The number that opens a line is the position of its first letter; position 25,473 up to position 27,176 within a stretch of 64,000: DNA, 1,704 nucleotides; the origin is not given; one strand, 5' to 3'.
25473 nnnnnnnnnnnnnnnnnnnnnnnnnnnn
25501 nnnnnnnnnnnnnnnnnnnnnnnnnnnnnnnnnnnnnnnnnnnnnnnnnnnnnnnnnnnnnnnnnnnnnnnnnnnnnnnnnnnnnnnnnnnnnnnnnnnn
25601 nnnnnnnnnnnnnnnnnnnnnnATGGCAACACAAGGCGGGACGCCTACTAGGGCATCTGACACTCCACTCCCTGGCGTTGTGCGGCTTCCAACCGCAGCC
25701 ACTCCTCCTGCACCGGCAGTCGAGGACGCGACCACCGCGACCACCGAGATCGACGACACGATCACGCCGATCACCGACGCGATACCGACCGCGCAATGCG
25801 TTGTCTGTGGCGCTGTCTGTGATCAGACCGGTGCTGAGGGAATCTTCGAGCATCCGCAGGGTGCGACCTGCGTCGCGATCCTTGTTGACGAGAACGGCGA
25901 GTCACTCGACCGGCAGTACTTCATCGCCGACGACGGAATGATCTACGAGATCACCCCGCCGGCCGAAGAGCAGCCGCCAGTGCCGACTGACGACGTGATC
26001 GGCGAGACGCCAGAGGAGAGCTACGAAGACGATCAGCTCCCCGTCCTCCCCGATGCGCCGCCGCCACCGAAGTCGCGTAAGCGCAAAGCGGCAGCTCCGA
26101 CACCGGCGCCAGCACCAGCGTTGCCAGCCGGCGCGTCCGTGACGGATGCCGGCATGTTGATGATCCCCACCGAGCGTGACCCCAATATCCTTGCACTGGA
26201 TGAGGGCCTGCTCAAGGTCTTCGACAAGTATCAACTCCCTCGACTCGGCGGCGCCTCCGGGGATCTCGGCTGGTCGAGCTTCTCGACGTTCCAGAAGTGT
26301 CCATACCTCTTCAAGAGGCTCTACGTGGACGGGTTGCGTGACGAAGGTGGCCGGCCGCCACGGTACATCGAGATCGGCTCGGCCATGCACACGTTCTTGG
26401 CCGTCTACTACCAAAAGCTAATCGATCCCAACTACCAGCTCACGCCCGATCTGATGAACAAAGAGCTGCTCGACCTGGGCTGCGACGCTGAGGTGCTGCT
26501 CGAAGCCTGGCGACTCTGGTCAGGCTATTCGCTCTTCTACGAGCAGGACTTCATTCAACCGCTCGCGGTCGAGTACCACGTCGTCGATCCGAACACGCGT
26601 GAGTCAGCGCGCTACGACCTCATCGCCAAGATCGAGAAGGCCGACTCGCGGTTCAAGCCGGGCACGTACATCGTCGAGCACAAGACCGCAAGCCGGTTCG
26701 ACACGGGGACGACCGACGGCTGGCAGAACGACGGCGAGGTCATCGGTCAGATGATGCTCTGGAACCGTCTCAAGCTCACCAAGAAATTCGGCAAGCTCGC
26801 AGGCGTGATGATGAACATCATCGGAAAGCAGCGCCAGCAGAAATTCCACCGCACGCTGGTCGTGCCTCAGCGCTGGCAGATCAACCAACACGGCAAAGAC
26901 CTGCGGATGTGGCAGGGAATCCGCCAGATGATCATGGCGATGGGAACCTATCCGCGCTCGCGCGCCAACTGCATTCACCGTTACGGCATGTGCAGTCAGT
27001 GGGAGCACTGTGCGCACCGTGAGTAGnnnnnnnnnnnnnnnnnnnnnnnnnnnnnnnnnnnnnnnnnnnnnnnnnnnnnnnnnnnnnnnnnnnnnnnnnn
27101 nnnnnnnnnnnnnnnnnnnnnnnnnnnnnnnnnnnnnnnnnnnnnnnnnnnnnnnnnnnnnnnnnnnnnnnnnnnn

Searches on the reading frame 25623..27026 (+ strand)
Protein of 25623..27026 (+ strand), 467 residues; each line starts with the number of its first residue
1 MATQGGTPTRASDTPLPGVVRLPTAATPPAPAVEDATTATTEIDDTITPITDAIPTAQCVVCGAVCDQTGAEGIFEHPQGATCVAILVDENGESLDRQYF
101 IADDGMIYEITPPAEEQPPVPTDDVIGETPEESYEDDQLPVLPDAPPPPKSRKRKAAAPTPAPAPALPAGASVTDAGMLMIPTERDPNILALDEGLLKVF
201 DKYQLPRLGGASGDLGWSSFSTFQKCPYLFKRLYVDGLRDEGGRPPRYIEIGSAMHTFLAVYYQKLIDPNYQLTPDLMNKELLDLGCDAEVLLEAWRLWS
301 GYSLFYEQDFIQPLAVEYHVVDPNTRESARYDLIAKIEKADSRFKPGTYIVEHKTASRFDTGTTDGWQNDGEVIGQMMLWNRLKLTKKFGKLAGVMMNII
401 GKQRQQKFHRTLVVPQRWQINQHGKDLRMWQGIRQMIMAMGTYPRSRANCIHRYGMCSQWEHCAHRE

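Call 16: search_protein_families(library=phrogs, proteins=[window:25623-27026:+], max_evalue=0.001)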
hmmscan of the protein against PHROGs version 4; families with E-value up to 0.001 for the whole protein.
window:25623-27026:+ (467 aa): 2 families
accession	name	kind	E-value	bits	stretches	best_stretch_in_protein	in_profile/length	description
phrog_69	-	DNA, RNA and nucleotide metabolism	0.00013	22.1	1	215-301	90-163/501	exonuclease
phrog_1218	-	DNA, RNA and nucleotide metabolism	0.00051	20.4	1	217-360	12-167/364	exonuclease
